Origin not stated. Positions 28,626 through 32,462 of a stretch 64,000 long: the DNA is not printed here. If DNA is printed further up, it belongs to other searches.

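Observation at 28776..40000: Four-gene, translationally coupled defence operon: SNF2-DUF3883 helicase, OLD nuclease, DUF1156 methyltransferase and DUF499 ATPase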

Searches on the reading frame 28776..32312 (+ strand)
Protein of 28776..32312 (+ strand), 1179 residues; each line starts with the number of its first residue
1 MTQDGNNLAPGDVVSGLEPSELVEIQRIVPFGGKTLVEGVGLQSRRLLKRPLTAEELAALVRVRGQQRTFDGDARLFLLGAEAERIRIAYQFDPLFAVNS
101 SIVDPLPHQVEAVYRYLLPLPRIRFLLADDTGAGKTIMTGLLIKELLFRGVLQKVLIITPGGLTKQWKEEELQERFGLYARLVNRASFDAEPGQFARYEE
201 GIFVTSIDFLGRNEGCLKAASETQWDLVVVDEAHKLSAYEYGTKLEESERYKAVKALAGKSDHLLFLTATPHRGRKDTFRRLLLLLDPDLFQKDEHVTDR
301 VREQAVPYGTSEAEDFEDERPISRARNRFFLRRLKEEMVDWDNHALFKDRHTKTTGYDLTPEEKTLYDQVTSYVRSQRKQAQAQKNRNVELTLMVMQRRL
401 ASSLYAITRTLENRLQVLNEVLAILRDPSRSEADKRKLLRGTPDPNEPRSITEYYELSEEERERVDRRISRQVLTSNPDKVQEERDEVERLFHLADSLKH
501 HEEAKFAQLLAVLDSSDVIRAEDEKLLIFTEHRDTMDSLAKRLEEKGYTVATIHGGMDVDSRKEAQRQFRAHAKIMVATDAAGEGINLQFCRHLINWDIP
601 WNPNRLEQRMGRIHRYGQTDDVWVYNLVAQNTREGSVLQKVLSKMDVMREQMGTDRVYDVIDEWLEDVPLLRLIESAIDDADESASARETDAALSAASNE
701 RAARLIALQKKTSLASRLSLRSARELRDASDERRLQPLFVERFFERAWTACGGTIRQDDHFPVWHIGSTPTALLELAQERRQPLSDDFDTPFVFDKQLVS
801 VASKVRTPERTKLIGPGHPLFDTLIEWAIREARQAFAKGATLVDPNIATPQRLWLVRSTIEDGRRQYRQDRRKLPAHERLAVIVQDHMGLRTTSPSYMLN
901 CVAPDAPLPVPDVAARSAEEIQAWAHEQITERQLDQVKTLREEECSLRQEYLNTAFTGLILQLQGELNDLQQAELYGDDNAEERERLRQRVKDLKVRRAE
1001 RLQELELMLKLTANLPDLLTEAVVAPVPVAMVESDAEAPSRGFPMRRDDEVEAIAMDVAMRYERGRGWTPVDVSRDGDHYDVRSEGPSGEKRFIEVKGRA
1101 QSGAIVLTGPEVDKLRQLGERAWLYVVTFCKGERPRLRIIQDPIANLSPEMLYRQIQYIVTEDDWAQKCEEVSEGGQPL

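Call 10: search_protein_families(library=pfam, proteins=[window:28776-32312:+], max_evalue=0.01)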
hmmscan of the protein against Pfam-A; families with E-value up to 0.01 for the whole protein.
window:28776-32312:+ (1179 aa): 5 families
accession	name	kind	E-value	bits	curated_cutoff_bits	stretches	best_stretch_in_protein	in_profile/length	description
PF00271.37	Helicase_C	-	7.7e-27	94.2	23.5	1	513-617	10-110/110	Helicase conserved C-terminal domain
PF13020.12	NOV_C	-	2.3e-17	63.3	22.1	1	1051-1140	1-91/91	Protein NO VEIN, C-terminal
PF00176.29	SNF2-rel_dom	-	6.4e-17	62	24.9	1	126-386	21-269/290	SNF2-related domain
PF04851.21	ResIII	-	1e-14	55.2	22.5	1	104-273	3-164/164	Type III restriction enzyme, res subunit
PF00270.35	DEAD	-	5.9e-09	36.3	26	1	124-275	16-164/167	DEAD/DEAH box helicase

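Call 11: search_protein_families(library=padloc, proteins=[window:28776-32312:+], max_evalue=0.001)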
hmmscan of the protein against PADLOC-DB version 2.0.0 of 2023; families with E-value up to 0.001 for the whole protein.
window:28776-32312:+ (1179 aa): 58 families (the best 25 are shown)
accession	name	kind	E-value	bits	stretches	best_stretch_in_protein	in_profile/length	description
PDLC00659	HmaA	-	1.9e-188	626.8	1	8-1129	7-1132/1176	SNF2 helicase / DEAD-box helicase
PDLC02620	DrmD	-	5.8e-117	390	1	54-716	52-676/1060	DrmD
PDLC02500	BrxHI|BrxHII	-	5.5e-106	354.1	3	313-682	289-639/933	BrxHI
PDLC02621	DrmD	-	6e-101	337.3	2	324-721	330-734/1040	DrmD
PDLC02504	BrxHI|BrxHII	-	2e-86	288.8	1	74-799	79-753/971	BrxHII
PDLC02619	DrmD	-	1.5e-69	233.1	2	93-550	21-440/872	DrmD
PDLC02572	DrmA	-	1.2e-66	223.4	1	109-681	123-691/1043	DrmA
PDLC02632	DrmD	-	1.4e-61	206.9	2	327-636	333-645/662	DrmD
PDLC02623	DrmD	-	3.9e-58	195.1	3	352-696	403-700/1040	DrmD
PDLC02633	DrmD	-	1.5e-55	186.6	1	108-708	129-726/839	DrmD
PDLC02840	DpdE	-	6.6e-53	178.3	2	97-297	152-327/1091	DpdE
PDLC02843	DpdE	-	7.6e-46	154.5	2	97-296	151-322/1091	DpdE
PDLC02634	DrmD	-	1.5e-45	153.3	1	103-651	90-618/900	DrmD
PDLC02624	DrmD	-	9.5e-42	141.3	1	142-682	1-532/652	DrmD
PDLC02853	DpdE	-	6.3e-36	121.7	2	92-414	85-405/985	DpdE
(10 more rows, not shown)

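Call 71: list_cluster_members(proteins=[window:28776-32312:+, window:32312-34234:+, window:34230-37163:+, window:37163-39997:+])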
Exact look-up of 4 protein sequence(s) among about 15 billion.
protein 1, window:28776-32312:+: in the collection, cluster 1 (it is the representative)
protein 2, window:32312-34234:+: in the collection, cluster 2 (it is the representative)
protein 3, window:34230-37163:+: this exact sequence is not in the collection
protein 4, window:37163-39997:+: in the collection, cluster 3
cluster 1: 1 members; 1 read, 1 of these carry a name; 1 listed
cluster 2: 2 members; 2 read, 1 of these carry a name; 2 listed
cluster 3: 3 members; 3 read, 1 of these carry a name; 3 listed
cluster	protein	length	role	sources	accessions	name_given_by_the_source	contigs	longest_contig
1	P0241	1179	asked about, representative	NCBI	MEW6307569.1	MAG: helicase-related protein [Bacillota bacterium]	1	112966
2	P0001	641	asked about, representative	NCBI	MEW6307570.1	MAG: AAA family ATPase [Bacillota bacterium]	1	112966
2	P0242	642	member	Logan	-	-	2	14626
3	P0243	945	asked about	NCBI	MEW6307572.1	MAG: DUF499 domain-containing protein [Bacillota bacterium]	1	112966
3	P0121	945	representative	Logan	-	-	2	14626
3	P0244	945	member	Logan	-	-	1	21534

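Call 79: search_protein_families(library=ncbifam, proteins=[window:28776-32312:+], max_evalue=0.00001)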
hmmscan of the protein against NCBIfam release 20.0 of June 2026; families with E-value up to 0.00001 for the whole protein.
window:28776-32312:+ (1179 aa): 23 families
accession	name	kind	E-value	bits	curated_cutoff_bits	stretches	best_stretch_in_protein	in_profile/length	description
NF038317.1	DISARM_DrmD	equivalog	1.9e-110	370.8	610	2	323-1003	313-995/1021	DISARM system SNF2-like helicase DrmD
NF038318.1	DISARM_DrmD_b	equivalog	6.3e-67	226.4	950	2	91-551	16-438/868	DISARM system SNF2-like helicase DrmD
NF041062.1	DpdE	equivalog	3.6e-62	210.6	500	2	96-295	145-321/1048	protein DpdE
NF003426.0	PRK04914.1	equivalog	1.7e-55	188.7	576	1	76-745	125-715/959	RNA polymerase-associated protein RapA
NF042964.1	phospholipD_antiphage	equivalog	1.4e-44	152.6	1100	2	343-668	556-841/895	phospholipase D-like domain-containing anti-phage protein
NF058637.1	helic_SCO1167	equivalog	4.4e-23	81.3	1200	1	510-645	765-903/932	SCO1167/SCO6262 family helicase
NF053675.1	pilus_reg_Snf2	equivalog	7e-19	67.4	1100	1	518-644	872-1000/1029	pilus expression-regulating Snf2 family helicase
NF053631.1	RNA_helic_CshA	equivalog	3.7e-18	65.6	646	1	476-642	195-353/434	degradosome RNA helicase CshA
NF008394.0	PRK11192.1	equivalog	4.4e-18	65.3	507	1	477-618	210-343/441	ATP-dependent RNA helicase SrmB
TIGR01389.1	recQ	equivalog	1.4e-17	63.4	640.2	1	524-625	225-327/591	DNA helicase RecQ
NF041790.1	anti-phage_ZorD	equivalog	6.5e-15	54.1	1500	1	506-625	907-1033/1035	type I Zorya anti-phage system protein ZorD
NF002340.1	PRK01297.1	equivalog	1.4e-13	50.4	564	1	519-618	244-345/372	ATP-dependent RNA helicase RhlB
NF008279.0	PRK11057.1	equivalog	2.5e-13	49.3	1015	1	527-621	240-335/608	ATP-dependent DNA helicase RecQ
NF010337.0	PRK13766.1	equivalog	3.9e-13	48.4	610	1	491-654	336-503/781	Hef nuclease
NF008744.0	PRK11776.1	equivalog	2.4e-12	46.2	524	1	499-631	223-349/460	ATP-dependent RNA helicase DbpA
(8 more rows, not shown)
